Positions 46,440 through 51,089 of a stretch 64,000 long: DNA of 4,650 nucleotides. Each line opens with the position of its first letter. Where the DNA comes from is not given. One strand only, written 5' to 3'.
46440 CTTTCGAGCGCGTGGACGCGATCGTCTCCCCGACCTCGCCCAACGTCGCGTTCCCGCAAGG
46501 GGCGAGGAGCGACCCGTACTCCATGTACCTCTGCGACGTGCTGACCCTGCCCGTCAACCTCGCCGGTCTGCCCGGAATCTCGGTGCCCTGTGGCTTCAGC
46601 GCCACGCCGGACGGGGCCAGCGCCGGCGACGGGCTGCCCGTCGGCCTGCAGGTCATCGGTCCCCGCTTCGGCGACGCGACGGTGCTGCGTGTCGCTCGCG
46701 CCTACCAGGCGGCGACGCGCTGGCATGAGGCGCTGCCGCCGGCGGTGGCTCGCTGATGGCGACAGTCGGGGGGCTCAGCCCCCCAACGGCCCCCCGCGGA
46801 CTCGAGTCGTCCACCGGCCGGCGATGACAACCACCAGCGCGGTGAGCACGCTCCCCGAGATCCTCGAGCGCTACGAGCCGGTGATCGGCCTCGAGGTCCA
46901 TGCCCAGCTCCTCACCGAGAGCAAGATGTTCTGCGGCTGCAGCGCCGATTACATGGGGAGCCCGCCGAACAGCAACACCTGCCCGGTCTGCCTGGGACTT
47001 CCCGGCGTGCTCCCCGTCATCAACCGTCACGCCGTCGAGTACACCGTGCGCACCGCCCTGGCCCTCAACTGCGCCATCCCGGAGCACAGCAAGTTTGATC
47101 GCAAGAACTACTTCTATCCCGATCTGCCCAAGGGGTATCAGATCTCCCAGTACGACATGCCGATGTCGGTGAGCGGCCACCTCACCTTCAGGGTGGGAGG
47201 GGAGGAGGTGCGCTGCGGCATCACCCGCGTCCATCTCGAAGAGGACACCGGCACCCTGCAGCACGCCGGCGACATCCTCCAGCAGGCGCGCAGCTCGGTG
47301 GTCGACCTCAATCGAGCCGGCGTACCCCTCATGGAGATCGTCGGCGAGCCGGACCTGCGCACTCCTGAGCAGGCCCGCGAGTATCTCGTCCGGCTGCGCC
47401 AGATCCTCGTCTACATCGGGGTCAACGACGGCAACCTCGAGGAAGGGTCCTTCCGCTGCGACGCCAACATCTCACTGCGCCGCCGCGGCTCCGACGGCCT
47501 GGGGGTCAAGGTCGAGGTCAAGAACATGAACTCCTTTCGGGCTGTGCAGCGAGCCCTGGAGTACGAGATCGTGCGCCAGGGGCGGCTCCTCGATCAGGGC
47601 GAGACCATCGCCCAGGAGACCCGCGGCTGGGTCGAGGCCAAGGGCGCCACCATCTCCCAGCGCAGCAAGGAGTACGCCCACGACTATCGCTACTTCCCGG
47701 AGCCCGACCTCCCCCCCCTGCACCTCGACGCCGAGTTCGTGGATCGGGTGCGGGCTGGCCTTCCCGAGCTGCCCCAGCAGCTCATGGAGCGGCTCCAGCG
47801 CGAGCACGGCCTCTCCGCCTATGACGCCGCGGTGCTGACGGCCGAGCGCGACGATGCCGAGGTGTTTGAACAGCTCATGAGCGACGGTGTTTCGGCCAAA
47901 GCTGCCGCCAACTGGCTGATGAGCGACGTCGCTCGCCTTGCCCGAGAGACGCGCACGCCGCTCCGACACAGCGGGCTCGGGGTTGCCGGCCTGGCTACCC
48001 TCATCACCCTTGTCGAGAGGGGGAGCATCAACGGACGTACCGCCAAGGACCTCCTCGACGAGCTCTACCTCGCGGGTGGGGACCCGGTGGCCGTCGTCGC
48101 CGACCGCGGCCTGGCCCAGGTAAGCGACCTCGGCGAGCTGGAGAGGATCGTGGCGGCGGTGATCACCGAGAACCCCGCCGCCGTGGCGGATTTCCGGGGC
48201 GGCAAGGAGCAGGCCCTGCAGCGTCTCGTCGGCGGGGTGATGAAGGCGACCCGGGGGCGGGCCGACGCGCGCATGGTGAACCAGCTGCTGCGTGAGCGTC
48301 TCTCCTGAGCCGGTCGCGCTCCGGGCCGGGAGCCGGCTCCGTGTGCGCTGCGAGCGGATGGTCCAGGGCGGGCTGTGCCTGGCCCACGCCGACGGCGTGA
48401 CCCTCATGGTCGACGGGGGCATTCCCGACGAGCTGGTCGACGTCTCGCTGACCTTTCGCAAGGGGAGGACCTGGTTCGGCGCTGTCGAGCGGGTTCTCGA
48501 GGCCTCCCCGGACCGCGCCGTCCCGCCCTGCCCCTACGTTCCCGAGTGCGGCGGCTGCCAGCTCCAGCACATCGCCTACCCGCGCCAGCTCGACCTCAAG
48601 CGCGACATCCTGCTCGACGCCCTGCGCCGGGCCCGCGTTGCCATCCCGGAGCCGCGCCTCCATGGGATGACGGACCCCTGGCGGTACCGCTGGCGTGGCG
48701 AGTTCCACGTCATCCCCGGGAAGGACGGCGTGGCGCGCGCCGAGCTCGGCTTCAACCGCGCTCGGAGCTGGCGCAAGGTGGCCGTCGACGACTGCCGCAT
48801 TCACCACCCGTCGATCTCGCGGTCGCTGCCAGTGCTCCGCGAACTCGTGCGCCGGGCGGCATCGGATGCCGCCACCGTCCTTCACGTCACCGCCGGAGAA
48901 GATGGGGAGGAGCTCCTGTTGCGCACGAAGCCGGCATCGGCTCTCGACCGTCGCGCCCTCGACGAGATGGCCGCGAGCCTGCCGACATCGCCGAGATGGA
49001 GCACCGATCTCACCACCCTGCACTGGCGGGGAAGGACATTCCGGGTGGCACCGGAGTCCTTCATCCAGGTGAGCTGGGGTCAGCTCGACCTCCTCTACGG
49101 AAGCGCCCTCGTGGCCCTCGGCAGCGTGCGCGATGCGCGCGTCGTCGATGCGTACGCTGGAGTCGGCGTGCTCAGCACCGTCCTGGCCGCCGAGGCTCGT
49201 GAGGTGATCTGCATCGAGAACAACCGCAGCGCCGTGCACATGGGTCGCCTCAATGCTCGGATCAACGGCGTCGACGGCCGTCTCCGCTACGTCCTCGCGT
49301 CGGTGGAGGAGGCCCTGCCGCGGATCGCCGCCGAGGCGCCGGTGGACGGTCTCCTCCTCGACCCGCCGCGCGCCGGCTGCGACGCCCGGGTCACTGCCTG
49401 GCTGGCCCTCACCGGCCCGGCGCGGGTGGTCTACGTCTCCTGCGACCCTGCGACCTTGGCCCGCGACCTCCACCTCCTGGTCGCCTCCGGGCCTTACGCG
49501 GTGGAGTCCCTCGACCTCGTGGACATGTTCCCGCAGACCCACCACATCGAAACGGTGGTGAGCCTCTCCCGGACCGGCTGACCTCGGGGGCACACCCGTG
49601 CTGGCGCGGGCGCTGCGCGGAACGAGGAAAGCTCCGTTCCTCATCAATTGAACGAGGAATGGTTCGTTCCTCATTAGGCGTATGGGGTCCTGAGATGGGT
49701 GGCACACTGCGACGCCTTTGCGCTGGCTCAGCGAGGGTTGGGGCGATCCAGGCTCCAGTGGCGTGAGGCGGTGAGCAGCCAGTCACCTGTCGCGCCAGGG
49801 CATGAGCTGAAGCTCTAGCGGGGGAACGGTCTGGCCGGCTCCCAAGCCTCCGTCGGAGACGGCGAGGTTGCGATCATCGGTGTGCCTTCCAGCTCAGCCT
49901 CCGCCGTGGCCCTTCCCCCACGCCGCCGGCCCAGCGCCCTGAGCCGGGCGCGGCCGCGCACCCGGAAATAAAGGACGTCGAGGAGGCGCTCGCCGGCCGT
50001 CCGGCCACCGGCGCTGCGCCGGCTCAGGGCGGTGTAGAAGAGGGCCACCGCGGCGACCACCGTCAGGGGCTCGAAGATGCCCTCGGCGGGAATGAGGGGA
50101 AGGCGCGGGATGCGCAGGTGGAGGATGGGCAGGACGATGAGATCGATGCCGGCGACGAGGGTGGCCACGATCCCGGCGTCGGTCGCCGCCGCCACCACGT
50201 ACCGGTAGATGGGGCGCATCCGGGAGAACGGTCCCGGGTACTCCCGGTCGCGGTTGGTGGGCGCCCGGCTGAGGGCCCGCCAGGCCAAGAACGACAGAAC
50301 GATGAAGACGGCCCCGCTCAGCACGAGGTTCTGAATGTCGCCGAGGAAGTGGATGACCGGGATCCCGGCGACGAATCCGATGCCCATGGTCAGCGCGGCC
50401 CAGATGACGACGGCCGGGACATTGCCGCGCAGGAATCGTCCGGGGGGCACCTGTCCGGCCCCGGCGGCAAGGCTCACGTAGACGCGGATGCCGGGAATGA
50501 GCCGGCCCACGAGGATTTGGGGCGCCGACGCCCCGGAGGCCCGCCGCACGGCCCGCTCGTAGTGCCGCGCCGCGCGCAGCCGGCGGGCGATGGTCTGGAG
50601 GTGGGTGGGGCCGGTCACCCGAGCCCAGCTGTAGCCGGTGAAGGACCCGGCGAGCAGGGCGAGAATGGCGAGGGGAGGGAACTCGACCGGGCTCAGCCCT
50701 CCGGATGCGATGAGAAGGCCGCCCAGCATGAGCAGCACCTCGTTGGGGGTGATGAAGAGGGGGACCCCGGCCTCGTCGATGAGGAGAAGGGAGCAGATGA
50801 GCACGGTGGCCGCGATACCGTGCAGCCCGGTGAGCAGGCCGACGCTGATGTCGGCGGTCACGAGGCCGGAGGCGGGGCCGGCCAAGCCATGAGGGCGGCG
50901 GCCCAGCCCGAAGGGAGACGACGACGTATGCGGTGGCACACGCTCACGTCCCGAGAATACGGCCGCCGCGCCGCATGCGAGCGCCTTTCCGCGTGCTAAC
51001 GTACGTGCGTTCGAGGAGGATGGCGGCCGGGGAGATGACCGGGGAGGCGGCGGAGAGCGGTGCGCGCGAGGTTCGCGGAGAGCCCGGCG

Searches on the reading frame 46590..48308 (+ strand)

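Call 43: search_protein_families(library=pfam, proteins=[window:46590-48308:+], max_evalue=0.0001)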
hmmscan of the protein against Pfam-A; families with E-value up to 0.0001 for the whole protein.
window:46590-48308:+ (572 aa): 2 families
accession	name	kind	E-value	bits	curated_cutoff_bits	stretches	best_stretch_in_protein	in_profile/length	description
PF02934.20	GatB_N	-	5.5e-115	383.7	23.4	1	98-384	2-276/277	GatB/GatE catalytic domain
PF02637.23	GatB_Yqey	-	6.8e-41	140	27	1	425-571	2-148/148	GatB domain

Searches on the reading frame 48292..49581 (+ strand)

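Call 43: search_protein_families(library=pfam, proteins=[window:48292-49581:+], max_evalue=0.0001)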
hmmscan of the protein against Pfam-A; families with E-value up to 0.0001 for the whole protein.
window:48292-49581:+ (429 aa): 5 families
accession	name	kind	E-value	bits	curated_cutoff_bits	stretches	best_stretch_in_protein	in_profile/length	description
PF05958.17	tRNA_U5-meth_tr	-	4.1e-16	59.4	23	1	280-427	201-356/357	tRNA (Uracil-5-)-methyltransferase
PF02475.24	TRM5-TYW2_MTfase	-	2e-07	31.5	28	1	281-344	37-102/164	TRM5/TYW2 methyltransferase domain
PF03602.21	Cons_hypoth95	-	2.4e-06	27.8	24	1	279-361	40-124/182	Conserved hypothetical protein 95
PF09445.16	Methyltransf_15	-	5e-06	26.6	22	1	283-364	3-85/165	RNA cap guanine-N2 methyltransferase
PF05175.20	MTS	-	1.6e-05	25.1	23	1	275-359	26-107/170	Methyltransferase small domain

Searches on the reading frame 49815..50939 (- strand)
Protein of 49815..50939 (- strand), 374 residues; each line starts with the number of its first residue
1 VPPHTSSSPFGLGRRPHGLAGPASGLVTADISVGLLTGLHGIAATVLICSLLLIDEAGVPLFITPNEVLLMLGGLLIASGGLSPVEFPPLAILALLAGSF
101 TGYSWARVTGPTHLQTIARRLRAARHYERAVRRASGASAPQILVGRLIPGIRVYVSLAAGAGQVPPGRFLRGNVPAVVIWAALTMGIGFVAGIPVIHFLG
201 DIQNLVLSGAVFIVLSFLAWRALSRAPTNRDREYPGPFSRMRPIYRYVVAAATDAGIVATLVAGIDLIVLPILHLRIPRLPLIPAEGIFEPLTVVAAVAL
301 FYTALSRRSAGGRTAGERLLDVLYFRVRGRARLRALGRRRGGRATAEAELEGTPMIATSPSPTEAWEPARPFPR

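Call 43: search_protein_families(library=pfam, proteins=[window:49815-50939:-], max_evalue=0.0001)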
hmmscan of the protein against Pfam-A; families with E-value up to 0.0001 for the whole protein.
window:49815-50939:- (374 aa): 1 family
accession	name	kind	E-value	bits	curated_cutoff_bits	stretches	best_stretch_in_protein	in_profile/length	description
PF09335.16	VTT_dom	-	2.5e-13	51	33.9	1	65-188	2-121/123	VTT domain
